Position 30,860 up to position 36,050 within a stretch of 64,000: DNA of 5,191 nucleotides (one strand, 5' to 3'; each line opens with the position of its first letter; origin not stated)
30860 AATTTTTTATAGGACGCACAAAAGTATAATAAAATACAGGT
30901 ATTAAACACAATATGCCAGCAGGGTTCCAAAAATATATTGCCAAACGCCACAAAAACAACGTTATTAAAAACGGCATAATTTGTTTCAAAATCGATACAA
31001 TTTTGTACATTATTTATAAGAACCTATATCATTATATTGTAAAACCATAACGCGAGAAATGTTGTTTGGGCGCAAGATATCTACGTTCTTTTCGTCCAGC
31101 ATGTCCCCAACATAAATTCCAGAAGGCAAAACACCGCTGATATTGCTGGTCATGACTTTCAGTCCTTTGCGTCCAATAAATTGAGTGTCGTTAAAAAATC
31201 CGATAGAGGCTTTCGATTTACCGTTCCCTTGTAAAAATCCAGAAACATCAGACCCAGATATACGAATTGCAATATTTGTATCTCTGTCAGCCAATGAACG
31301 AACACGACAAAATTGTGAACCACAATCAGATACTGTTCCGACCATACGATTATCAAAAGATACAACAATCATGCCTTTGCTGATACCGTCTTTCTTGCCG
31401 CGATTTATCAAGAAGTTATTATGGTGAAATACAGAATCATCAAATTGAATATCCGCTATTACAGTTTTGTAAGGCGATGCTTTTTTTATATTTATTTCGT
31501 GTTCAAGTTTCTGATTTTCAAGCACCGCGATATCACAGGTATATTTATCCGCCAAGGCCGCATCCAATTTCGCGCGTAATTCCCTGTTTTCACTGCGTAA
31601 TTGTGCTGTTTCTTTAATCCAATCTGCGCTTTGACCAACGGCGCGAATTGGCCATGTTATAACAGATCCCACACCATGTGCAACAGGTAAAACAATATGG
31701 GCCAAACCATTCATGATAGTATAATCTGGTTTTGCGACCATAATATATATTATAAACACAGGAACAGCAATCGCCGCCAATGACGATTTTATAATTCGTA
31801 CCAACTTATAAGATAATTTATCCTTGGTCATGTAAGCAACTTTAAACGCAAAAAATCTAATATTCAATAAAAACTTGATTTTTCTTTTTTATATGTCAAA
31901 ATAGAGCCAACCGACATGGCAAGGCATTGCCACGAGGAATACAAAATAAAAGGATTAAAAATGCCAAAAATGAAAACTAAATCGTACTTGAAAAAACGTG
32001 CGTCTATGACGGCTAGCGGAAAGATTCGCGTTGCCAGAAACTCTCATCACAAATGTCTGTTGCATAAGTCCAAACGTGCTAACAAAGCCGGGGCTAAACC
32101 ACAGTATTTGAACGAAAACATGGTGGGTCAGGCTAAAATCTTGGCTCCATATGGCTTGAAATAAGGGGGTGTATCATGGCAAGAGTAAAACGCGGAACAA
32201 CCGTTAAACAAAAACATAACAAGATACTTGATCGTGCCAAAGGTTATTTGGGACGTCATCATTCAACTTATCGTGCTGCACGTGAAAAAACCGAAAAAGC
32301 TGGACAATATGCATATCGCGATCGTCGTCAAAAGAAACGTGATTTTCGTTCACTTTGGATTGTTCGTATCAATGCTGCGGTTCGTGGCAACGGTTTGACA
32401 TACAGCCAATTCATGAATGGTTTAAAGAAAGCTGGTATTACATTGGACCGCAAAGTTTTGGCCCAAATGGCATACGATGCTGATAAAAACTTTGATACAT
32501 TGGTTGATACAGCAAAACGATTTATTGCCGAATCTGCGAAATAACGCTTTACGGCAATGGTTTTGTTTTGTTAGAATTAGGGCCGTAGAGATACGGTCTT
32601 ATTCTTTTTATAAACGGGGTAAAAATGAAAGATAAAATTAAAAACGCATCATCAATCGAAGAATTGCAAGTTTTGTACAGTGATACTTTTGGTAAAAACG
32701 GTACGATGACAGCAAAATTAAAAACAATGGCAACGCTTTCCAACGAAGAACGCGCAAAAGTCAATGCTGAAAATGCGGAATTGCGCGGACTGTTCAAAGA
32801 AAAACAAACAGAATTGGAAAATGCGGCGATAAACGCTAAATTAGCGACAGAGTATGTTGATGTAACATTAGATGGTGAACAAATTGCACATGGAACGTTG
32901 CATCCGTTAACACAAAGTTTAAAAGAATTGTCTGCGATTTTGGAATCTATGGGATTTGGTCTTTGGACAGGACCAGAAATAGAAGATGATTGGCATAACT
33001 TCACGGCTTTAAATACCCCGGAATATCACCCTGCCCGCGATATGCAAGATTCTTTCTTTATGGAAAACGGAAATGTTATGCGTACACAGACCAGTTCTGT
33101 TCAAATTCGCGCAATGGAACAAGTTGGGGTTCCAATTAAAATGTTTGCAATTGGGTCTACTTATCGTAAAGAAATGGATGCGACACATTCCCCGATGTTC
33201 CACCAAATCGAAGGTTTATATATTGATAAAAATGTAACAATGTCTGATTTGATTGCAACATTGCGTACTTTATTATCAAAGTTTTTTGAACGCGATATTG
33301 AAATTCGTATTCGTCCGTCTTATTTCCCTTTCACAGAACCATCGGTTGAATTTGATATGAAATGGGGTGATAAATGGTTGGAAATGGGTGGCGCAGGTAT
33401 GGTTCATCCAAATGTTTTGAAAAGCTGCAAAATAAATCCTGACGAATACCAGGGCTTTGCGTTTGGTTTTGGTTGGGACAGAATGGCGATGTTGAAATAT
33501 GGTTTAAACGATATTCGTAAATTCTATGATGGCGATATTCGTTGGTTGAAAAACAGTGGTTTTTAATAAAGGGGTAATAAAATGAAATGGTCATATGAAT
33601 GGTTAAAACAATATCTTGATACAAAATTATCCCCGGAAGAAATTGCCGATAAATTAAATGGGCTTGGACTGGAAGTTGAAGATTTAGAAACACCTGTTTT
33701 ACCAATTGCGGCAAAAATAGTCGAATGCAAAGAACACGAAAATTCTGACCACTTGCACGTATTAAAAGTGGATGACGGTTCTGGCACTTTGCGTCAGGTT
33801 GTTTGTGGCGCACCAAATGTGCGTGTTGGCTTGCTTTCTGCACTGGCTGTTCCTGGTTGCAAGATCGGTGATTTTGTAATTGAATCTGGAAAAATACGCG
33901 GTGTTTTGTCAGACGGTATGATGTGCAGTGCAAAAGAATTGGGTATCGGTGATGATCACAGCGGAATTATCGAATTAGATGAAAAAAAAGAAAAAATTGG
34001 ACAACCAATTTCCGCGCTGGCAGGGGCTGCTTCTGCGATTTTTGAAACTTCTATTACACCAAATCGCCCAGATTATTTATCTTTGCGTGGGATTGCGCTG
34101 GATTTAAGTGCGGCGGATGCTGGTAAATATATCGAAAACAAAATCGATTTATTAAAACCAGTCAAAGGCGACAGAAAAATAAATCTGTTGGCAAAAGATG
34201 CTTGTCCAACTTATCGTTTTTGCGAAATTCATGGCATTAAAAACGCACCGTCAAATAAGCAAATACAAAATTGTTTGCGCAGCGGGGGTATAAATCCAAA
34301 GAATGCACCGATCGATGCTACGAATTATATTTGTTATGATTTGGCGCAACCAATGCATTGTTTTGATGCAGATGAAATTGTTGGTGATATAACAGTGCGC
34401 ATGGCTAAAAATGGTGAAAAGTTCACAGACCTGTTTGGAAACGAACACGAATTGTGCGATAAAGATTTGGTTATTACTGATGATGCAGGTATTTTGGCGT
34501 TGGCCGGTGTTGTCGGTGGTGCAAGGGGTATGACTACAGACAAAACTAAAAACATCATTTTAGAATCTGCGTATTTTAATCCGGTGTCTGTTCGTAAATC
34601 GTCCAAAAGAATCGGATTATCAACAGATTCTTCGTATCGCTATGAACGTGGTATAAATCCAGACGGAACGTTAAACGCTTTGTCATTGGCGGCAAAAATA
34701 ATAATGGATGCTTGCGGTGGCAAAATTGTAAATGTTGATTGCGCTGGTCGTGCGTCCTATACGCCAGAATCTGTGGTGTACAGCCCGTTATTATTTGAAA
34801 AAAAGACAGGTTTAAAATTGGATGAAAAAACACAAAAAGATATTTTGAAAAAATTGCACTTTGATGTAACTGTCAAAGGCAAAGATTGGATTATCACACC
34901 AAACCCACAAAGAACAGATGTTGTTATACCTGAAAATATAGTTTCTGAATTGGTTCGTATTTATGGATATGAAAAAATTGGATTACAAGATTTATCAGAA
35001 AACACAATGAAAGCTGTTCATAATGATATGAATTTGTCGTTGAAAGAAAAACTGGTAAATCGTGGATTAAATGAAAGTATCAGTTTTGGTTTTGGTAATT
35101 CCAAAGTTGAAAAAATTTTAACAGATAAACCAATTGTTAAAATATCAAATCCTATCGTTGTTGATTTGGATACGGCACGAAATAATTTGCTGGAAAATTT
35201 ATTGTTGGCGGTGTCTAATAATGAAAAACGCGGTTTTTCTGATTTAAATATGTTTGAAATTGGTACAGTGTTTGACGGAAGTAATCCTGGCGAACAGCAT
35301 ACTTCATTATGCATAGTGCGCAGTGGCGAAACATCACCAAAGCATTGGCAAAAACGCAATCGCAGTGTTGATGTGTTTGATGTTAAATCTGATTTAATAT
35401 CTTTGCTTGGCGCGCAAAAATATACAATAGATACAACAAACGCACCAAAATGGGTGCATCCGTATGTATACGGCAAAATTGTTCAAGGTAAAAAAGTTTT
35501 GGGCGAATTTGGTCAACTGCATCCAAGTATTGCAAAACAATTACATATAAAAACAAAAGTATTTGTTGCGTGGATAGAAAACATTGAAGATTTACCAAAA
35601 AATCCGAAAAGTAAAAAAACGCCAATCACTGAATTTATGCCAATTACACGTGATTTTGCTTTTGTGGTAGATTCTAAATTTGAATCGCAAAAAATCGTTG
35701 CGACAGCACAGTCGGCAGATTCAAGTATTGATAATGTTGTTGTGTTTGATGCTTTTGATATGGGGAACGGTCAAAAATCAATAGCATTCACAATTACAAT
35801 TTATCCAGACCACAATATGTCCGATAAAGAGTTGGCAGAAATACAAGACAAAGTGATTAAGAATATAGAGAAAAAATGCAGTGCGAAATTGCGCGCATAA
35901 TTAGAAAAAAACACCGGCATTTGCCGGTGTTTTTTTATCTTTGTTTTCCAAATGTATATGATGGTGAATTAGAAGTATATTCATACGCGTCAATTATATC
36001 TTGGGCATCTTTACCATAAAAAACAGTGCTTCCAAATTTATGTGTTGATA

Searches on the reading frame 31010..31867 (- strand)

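Call 18: search_protein_families(library=pfam, proteins=[window:31010-31867:-], max_evalue=0.001)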
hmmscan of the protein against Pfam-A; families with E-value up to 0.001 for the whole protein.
window:31010-31867:- (285 aa): 1 family
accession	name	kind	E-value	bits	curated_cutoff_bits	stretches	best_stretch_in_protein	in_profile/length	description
PF04085.20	MreC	-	2.2e-22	79.9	28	1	148-257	9-116/147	Rod shape-determining protein MreC, barrel core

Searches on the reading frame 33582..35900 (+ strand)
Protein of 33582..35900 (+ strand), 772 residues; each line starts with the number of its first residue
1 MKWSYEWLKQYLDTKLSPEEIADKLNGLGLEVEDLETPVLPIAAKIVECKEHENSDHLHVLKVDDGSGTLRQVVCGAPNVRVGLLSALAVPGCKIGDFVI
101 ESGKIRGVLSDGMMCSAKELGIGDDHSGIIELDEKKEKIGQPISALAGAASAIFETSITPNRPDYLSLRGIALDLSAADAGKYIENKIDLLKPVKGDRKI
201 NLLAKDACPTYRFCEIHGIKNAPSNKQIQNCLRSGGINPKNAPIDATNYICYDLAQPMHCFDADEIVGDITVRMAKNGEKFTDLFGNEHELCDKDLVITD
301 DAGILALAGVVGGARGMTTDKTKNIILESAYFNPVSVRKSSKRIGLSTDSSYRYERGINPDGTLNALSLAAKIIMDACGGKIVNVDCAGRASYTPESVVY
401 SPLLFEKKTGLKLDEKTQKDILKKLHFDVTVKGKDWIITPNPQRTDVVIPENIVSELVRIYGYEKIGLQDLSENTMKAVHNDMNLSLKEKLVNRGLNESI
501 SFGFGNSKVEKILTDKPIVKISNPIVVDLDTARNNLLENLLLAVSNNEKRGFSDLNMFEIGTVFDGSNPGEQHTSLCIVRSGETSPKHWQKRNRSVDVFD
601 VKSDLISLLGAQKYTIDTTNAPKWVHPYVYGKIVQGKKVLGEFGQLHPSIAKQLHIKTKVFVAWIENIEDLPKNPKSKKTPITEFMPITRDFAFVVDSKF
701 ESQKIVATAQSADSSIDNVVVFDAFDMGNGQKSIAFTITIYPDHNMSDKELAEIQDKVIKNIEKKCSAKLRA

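Call 18: search_protein_families(library=pfam, proteins=[window:33582-35900:+], max_evalue=0.001)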
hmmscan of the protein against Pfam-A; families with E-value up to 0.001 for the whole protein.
window:33582-35900:+ (772 aa): 5 families
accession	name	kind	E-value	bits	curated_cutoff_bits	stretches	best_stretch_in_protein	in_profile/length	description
PF03483.22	B3_4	-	5.4e-58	195.9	29.3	1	207-379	1-174/174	B3/4 domain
PF17759.6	tRNA_synthFbeta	-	4.8e-36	124.7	22.4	1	483-664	21-211/214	Phenylalanyl tRNA synthetase beta chain CLM domain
PF01588.26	tRNA_bind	-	6.1e-19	68.4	27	1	44-136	4-91/96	Putative tRNA binding domain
PF03484.21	B5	-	2.1e-16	60.3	28.6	1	406-463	9-67/67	tRNA synthetase B5 domain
PF03147.19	FDX-ACB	-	9.3e-15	55.3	31.1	1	687-771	5-94/94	Ferredoxin-fold anticodon binding domain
